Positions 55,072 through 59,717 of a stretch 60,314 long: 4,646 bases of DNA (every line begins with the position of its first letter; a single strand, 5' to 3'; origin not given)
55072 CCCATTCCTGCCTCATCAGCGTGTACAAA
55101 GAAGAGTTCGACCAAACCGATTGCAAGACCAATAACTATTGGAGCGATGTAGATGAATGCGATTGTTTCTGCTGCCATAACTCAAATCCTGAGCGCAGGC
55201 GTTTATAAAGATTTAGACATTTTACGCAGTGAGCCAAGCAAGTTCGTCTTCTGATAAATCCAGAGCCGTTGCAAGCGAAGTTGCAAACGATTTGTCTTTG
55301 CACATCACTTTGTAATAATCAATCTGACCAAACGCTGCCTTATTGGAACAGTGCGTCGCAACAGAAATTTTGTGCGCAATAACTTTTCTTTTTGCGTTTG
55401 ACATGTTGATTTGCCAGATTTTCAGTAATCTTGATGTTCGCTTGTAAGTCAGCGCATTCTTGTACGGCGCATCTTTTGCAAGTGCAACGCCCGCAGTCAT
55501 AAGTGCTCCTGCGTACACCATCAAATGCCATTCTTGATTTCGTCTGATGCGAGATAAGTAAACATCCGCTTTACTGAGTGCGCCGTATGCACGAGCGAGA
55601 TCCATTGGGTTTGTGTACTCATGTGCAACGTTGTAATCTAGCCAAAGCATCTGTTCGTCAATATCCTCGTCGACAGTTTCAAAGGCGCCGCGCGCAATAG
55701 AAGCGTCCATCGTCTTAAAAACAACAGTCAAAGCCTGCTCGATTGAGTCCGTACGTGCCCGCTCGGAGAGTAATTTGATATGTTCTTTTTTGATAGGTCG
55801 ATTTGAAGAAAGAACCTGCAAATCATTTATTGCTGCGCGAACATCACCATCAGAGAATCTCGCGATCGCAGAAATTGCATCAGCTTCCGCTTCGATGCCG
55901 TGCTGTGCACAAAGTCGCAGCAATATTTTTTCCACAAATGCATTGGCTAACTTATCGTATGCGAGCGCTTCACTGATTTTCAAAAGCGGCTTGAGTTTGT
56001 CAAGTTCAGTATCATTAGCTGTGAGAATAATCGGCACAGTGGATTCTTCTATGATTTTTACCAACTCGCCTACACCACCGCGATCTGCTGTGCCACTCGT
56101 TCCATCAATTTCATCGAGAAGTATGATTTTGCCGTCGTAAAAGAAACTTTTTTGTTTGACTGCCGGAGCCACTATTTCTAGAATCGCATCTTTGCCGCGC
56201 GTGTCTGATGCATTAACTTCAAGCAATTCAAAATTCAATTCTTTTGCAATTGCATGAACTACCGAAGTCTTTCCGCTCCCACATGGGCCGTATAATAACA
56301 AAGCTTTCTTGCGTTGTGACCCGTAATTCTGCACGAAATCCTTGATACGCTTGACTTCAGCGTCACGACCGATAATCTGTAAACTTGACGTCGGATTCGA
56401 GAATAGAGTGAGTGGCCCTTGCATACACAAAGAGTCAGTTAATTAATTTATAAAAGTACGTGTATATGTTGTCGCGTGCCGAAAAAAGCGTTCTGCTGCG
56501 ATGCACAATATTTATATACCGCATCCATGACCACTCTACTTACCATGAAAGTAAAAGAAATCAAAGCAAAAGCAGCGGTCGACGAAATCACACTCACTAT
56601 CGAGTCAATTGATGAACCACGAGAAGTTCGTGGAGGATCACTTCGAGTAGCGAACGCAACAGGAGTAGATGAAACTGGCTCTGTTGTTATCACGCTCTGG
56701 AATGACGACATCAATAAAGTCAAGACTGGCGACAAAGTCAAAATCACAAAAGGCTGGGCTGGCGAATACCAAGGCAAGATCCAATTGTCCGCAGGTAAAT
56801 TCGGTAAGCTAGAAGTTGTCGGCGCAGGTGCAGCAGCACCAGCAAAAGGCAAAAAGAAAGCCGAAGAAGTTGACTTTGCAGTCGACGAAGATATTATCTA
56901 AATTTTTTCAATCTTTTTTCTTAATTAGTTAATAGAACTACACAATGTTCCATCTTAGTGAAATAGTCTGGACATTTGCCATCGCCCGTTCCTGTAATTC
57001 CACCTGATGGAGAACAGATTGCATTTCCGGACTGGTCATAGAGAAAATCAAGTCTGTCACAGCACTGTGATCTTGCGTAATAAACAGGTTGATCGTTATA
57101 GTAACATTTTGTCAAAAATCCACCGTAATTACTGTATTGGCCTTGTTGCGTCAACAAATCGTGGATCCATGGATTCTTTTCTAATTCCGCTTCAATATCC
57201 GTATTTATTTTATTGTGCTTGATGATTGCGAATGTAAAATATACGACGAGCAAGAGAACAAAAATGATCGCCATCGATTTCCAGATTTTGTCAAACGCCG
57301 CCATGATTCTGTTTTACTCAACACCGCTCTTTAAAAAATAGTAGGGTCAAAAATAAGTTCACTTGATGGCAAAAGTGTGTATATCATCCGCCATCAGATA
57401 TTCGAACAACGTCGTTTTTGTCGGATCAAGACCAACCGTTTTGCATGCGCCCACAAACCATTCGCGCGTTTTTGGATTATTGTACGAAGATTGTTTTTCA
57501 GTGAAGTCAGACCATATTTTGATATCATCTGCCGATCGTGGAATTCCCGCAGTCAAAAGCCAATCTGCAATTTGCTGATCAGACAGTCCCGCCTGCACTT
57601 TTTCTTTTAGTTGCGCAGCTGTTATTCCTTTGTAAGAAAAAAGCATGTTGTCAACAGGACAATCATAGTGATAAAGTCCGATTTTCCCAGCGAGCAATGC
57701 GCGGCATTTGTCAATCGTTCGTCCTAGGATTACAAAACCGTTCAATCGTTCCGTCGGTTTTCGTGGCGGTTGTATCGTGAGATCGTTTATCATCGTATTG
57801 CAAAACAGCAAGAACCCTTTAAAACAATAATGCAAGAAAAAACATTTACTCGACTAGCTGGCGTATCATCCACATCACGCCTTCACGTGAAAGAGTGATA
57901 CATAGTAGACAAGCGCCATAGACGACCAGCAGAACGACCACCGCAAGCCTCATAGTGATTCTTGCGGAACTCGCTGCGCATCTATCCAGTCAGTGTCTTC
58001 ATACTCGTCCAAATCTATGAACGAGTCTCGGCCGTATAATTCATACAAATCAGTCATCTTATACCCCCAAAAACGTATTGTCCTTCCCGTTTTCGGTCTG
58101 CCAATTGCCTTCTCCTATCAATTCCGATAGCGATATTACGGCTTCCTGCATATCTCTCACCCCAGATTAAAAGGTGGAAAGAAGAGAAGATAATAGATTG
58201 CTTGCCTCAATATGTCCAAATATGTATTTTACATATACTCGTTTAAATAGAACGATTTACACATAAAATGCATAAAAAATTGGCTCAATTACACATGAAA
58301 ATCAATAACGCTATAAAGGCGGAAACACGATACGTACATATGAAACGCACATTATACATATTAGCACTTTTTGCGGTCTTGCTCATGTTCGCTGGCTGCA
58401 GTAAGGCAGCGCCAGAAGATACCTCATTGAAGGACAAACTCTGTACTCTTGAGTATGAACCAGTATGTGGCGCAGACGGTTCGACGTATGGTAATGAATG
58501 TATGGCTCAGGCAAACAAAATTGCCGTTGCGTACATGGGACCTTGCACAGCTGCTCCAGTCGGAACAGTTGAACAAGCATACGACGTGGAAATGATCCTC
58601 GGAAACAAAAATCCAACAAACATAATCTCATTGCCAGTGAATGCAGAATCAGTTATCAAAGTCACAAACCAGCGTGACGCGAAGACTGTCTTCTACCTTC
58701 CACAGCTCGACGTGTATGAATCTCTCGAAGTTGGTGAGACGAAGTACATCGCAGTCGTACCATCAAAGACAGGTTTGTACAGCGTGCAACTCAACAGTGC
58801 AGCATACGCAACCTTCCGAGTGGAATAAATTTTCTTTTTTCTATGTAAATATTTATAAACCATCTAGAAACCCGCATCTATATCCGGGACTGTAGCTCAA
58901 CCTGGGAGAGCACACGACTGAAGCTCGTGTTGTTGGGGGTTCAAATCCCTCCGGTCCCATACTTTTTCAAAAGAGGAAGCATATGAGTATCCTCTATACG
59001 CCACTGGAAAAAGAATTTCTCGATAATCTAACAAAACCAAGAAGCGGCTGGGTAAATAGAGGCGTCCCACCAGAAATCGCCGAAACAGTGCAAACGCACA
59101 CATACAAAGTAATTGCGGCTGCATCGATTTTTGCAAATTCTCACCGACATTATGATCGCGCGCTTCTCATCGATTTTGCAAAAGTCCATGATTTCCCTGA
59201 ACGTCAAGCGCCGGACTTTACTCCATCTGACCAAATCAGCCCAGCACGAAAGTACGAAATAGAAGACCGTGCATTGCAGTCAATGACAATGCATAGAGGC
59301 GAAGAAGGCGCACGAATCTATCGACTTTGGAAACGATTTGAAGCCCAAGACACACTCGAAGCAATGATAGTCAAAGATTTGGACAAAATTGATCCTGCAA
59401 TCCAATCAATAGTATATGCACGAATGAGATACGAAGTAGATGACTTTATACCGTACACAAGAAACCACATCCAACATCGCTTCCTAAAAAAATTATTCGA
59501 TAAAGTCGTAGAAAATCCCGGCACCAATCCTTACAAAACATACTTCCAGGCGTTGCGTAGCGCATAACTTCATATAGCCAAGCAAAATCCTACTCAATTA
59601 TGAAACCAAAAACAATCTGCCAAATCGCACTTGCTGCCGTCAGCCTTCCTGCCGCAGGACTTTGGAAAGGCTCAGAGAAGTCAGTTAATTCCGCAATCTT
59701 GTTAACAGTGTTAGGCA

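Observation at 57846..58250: Hidden operon of three coupled microproteins with a palindromic operator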

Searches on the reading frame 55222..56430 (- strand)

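Call 7: search_protein_families(library=pfam, proteins=[window:55222-56430:-], max_evalue=0.01)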
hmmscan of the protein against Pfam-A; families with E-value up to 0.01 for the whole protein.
window:55222-56430:- (402 aa): 22 families
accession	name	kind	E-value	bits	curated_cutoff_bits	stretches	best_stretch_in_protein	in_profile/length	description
PF00004.35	AAA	-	1e-15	58.8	21.2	1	44-150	1-118/131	ATPase family associated with various cellular activities (AAA)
PF13191.12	AAA_16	-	9.7e-09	36.4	32.6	1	19-66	2-49/167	AAA ATPase domain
PF16193.11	AAA_assoc_2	-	2.6e-06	28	34.3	1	177-224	3-50/81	AAA C-terminal domain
PF07728.20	AAA_5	-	2.7e-05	24.6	22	1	44-111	2-78/139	AAA domain (dynein-related subfamily)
PF13173.12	AAA_14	-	8.2e-05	23.1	27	1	41-111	2-74/129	AAA domain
PF13401.12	AAA_22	-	0.00013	22.7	27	1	40-99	4-66/130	AAA domain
PF03215.21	Rad17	-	0.00027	21.4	23.8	1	36-71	40-75/186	Rad17 P-loop domain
PF05673.19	DUF815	-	0.00052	19.7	23.8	1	18-88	29-103/249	Protein of unknown function (DUF815)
PF05496.18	RuvB_N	-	0.0012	19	27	1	20-77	10-69/159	Holliday junction DNA helicase RuvB P-loop domain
PF21960.2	RCF1-5-like_lid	-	0.0015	18.9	27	1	169-206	2-40/43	RCF1/5-like, AAA+ ATPase lid domain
PF02367.23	TsaE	-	0.0016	18.8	26.6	1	29-68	7-48/128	Threonylcarbamoyl adenosine biosynthesis protein TsaE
PF07693.20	KAP_NTPase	-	0.0028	17.4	20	0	23-68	2-47/293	KAP family P-loop domain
PF01637.24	ATPase_2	-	0.003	17.8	33.2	1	22-66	4-45/225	ATPase domain predominantly from Archaea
PF12775.13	AAA_7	-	0.003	17.6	25.8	1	35-77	27-72/181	P-loop containing dynein motor region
PF02463.25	SMC_N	-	0.0032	17.4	40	0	26-62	7-45/220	RecF/RecN/SMC N terminal domain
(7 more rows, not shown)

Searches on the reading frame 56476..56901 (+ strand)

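Call 7: search_protein_families(library=pfam, proteins=[window:56476-56901:+], max_evalue=0.01)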
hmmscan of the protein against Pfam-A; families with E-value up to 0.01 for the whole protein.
window:56476-56901:+ (141 aa): 2 families
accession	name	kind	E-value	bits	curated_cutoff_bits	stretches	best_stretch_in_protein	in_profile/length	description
PF21473.3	Ssb-like_OB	-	3e-07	31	24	1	21-114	7-97/97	Single-stranded DNA binding protein Ssb-like, OB fold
PF01336.31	tRNA_anti-codon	-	2.9e-05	24.4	27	1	57-109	16-72/75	OB-fold nucleic acid binding domain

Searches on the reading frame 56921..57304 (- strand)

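Call 7: search_protein_families(library=pfam, proteins=[window:56921-57304:-], max_evalue=0.01)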
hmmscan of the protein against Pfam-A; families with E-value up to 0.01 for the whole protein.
window:56921-57304:- (127 aa): 1 family
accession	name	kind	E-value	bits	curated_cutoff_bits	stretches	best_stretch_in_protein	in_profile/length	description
PF22311.1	DUF6970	-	2.5e-20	72.5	27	1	64-119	15-70/78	Domain of unknown function (DUF6970)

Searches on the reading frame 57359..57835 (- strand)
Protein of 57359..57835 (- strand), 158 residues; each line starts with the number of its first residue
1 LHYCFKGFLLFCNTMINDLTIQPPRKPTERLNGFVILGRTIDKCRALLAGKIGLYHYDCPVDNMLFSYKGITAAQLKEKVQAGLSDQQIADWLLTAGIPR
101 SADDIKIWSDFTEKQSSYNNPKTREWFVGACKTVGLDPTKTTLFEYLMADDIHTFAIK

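Call 7: search_protein_families(library=pfam, proteins=[window:57359-57835:-], max_evalue=0.01)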
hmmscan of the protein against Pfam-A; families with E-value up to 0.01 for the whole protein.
window:57359-57835:- (158 aa): 1 family
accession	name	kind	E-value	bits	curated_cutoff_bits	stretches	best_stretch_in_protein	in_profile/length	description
PF16798.10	DUF5069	-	4.5e-29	101.7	27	1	22-150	2-130/133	Domain of unknown function (DUF5069)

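Call 26: find_related_loci(query=window:57362-57793:-, collection=metagenome_contigs, flank=3000)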
Query window:57362-57793:- (144 aa) in metagenome_contigs; peptide patterns used: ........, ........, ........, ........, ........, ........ (x = any residue, [..] = any of these).
80 stretches matched a pattern; 12 encode a relative of the query (tblastn E <= 1e-3); 12 distinct loci.
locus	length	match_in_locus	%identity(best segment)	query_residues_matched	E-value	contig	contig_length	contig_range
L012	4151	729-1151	54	4-144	6e-51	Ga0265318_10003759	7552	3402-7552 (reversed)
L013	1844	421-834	54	4-141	1e-50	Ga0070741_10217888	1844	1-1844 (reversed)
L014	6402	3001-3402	45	4-137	7e-42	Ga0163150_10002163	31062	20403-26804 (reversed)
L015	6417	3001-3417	43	4-142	2e-41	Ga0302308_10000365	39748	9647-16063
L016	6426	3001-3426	46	1-141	4e-40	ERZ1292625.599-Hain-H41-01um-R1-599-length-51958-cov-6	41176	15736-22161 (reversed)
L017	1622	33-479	41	1-144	4e-28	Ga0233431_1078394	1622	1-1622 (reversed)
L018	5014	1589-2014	39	4-144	2e-26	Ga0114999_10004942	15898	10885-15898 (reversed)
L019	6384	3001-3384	38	2-142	1e-25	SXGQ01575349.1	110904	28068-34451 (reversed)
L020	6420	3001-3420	38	4-142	2e-22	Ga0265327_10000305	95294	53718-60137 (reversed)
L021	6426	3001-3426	38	4-144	9e-22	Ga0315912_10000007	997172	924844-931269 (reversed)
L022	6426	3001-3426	38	4-144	1e-21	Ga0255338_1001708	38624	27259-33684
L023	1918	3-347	31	31-144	1e-11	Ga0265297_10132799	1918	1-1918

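Call 43: list_cluster_members(proteins=[window:57362-57793:-, window:58340-58825:+, window:58295-58825:+, window:58983-59564:+, window:56924-57304:-, window:56530-56898:+, window:56476-56898:+, window:55225-56430:-, window:59600-59893:+, window:59876-60247:-])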
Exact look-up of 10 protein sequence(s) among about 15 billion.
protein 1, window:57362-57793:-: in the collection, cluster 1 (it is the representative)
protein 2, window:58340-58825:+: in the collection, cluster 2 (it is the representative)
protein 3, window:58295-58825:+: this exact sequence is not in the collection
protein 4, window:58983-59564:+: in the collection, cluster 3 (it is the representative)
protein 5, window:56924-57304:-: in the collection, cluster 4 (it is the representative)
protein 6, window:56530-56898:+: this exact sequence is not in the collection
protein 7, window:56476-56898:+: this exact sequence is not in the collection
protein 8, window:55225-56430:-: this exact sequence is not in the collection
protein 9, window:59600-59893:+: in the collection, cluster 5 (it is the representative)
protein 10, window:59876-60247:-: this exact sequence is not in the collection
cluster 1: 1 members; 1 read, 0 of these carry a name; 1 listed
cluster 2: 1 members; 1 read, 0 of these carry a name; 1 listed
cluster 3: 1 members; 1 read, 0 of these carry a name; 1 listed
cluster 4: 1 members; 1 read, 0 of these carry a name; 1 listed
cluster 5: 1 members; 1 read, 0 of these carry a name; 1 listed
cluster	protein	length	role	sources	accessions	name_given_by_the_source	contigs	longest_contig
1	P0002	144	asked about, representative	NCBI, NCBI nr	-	-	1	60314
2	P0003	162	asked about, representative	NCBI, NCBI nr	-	-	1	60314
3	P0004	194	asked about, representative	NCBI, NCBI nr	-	-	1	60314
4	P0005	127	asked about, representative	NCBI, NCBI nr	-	-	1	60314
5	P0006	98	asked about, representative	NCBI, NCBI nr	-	-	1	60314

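Call 66: search_protein_families(library=padloc, proteins=[window:57362-57793:-], max_evalue=1)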
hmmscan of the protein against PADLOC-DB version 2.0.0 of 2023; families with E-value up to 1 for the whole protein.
window:57362-57793:- (144 aa): 0 families

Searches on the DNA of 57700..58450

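Call 34: search_rna_families(source=window, start=57700, end=58450, threshold=evalue, max_evalue=10)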
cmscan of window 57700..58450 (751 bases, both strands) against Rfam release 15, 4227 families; matches with E-value up to 10: 1.
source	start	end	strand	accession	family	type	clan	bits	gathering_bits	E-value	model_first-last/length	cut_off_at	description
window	57726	57801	-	RF01171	snoR4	Gene; snRNA; snoRNA; CD-box;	-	19.6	60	5.3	1-80/80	no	Small nucleolar RNA snoR4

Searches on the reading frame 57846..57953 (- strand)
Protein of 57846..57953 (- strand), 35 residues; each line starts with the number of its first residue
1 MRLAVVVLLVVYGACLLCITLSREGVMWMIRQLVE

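Call 7: search_protein_families(library=pfam, proteins=[window:57846-57953:-], max_evalue=0.01)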
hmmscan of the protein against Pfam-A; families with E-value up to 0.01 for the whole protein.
window:57846-57953:- (35 aa): 0 families

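Call 10: list_cluster_members(proteins=[window:57849-57953:-, window:57953-58057:-, window:58062-58160:-, window:58062-58151:-, window:57362-57835:-, window:58268-58825:+])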
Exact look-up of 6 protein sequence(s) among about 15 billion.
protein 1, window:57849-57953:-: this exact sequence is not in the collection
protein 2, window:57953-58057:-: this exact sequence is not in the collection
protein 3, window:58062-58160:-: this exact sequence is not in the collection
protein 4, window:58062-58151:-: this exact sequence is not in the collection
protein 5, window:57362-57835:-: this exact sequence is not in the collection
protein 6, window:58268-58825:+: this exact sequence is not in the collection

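Call 66: search_protein_families(library=padloc, proteins=[window:57849-57953:-], max_evalue=1)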
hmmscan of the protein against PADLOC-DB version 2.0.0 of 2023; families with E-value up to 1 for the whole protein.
window:57849-57953:- (35 aa): 0 families

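Call 67: search_protein_families(library=phrogs, proteins=[window:57849-57953:-], max_evalue=1)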
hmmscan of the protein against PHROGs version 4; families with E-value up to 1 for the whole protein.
window:57849-57953:- (35 aa): 0 families

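Call 68: search_protein_families(library=ncbifam, proteins=[window:57849-57953:-], max_evalue=1)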
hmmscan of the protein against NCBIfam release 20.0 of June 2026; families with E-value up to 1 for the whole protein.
window:57849-57953:- (35 aa): 0 families

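Call 74: predict_structure(protein=window:57849-57953:-)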
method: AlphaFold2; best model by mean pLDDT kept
length: 35 residues; sequences in the alignment: 1
mean_pLDDT: 94.9   pTM: 0.54
mean pLDDT of the five models: 94.9, 91.2, 91.1, 86.7, 86.6
residues with pLDDT >= 90: 31; 70-90: 4; 50-70: 0; < 50: 0
segments of 3 or more residues with pLDDT < 50: none
pLDDT, mean of each block of 10 residues (from residue 1): 94 98 94 91
secondary structure, 60 per line:
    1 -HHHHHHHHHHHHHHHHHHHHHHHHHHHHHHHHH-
elements in order: H2-34

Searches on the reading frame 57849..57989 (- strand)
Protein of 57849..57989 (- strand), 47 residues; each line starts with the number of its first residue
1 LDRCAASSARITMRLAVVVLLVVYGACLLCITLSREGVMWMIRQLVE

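Call 60: find_homologous_proteins(query=window:57849-57989:-, max_evalue=1)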
Query window:57849-57989:-: no candidate shares three 5-residue words with the query. No homologue found.

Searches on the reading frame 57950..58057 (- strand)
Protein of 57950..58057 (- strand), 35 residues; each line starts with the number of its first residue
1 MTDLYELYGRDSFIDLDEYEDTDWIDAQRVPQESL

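Call 7: search_protein_families(library=pfam, proteins=[window:57950-58057:-], max_evalue=0.01)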
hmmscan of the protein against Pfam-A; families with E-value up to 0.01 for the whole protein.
window:57950-58057:- (35 aa): 0 families

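Call 32: search_protein_representatives(protein=window:57953-58057:-)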
Query: 35 residues. Proteins with E-value up to 0.001 (for the whole library): 1; up to 1e-10: 0; up to 1e-30: 0. The best 1 are listed.
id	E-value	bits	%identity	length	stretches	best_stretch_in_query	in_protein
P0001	1.8e-04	36.6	42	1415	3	14-32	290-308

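Call 49: search_protein_families(library=pfam, proteins=[P0001], max_evalue=0.001)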
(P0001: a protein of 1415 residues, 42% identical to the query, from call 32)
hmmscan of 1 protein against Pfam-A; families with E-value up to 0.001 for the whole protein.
P0001 (1415 aa): 12 families
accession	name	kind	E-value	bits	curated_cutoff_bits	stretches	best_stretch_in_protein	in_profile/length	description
PF07645.21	EGF_CA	-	3.5e-70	232.4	27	10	1009-1041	1-36/43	Calcium-binding EGF domain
PF00008.33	EGF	-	8.8e-66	218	21.5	11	939-967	1-31/32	EGF-like domain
PF12661.13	hEGF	-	3.6e-41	138.6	29.3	5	1055-1075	1-22/22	Human growth factor-like EGF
PF25024.1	EGF_TEN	-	1.9e-40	139.4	65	2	1012-1231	24-222/234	Teneurin EGF domain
PF23106.1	EGF_Teneurin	-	9.7e-25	86.8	24.3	0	1057-1082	8-29/30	Teneurin-like EGF domain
PF21795.3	JAG1-like_EGF2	-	2e-21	76.1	27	0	1019-1046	1-25/25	Protein jagged-1-like, atypical EGF2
PF21700.4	EGF_DL_JAG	-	2.1e-21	76.1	27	0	1056-1084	1-26/26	Delta-like/Jagged, EGF-like domain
PF07974.19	EGF_2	-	1e-20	74.2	22.1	0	865-895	1-32/32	EGF-like domain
PF23301.1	EGF_PEAR1L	-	2.2e-17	63.2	37.5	0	1013-1046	9-38/49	Platelet endothelial aggregation receptor 1-like, EGF domain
PF12947.13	EGF_3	-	5.5e-14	52.5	28.5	0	1057-1077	11-31/36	EGF domain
PF12662.13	cEGF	-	9.8e-11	41.7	26.6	0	992-1012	1-24/24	Complement Clr-like EGF-like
PF14670.12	FXa_inhibition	-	3.1e-10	40.5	33.4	0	1090-1116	6-31/36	Coagulation Factor Xa inhibitory site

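Call 66: search_protein_families(library=padloc, proteins=[window:57953-58057:-], max_evalue=1)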
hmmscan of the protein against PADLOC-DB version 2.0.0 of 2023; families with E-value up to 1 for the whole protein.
window:57953-58057:- (35 aa): 0 families

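Call 67: search_protein_families(library=phrogs, proteins=[window:57953-58057:-], max_evalue=1)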
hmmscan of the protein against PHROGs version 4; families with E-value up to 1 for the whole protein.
window:57953-58057:- (35 aa): 0 families

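Call 68: search_protein_families(library=ncbifam, proteins=[window:57953-58057:-], max_evalue=1)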
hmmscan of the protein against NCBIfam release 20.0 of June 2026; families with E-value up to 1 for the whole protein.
window:57953-58057:- (35 aa): 0 families

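Call 69: search_solved_structures(query=window:57953-58057:-, max_evalue=10)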
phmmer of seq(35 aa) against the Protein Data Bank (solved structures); distinct sequences matched with E-value up to 10: 0.

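Call 73: predict_structure(protein=window:57953-58057:-)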
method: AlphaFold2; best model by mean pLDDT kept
length: 35 residues; sequences in the alignment: 1
mean_pLDDT: 58.5   pTM: 0.14
mean pLDDT of the five models: 58.5, 56.5, 54.8, 53.9, 51.8
residues with pLDDT >= 90: 0; 70-90: 0; 50-70: 32; < 50: 3
segments of 3 or more residues with pLDDT < 50: none
pLDDT, mean of each block of 10 residues (from residue 1): 57 61 59 56
secondary structure, 60 per line:
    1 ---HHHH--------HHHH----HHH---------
elements in order: H4-7 H16-19

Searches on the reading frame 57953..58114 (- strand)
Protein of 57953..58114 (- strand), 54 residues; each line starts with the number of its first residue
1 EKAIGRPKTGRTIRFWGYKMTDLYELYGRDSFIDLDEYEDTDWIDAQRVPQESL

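Call 22: find_homologous_proteins(query=window:57953-58114:-, max_evalue=10)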
Query window:57953-58114:-: no candidate shares three 5-residue words with the query. No homologue found.

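Call 56: find_related_loci(query=window:57953-58114:-, collection=genome_contigs, flank=2000)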
Query window:57953-58114:- (54 aa) in genome_contigs; peptide patterns used: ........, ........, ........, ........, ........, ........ (x = any residue, [..] = any of these).
142 stretches matched a pattern, but none encodes a relative of the query by tblastn (E <= 1e-3).

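Call 57: find_related_loci(query=window:57953-58114:-, collection=viral_contigs, flank=2000)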
Query window:57953-58114:- (54 aa) in viral_contigs; peptide patterns used: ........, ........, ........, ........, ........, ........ (x = any residue, [..] = any of these).
7 stretches matched a pattern, but none encodes a relative of the query by tblastn (E <= 1e-3).

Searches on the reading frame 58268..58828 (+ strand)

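Call 7: search_protein_families(library=pfam, proteins=[window:58268-58828:+], max_evalue=0.01)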
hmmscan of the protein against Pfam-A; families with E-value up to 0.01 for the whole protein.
window:58268-58828:+ (186 aa): 3 families
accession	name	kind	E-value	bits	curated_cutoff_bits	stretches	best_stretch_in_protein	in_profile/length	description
PF00050.26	Kazal_1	-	1.4e-09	38.2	21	1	56-93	6-49/49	Kazal-type serine protease inhibitor domain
PF07648.20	Kazal_2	-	7.4e-08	32.8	22.8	1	56-93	3-48/48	Kazal-type serine protease inhibitor domain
PF13473.12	Cupredoxin_1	-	0.00067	20.1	27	1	112-172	30-89/104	Cupredoxin-like domain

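Call 66: search_protein_families(library=padloc, proteins=[window:58340-58825:+], max_evalue=1)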
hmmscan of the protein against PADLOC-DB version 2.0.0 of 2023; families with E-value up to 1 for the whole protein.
window:58340-58825:+ (162 aa): 0 families

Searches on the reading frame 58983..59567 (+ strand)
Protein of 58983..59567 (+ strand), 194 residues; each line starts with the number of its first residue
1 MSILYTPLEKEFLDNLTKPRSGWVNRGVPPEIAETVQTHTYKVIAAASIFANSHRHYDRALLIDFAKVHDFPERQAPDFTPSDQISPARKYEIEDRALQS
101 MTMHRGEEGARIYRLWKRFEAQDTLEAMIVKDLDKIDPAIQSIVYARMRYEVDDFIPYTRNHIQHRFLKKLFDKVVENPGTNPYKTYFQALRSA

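Call 7: search_protein_families(library=pfam, proteins=[window:58983-59567:+], max_evalue=0.01)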
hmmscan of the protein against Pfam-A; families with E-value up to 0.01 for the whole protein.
window:58983-59567:+ (194 aa): 2 families
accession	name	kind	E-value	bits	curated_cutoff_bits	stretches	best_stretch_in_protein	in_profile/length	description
PF13023.12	HD_3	-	1.2e-20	74.5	22.5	1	18-151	7-140/165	HD domain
PF01966.28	HD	-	0.0042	17.8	22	1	38-138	3-115/116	HD domain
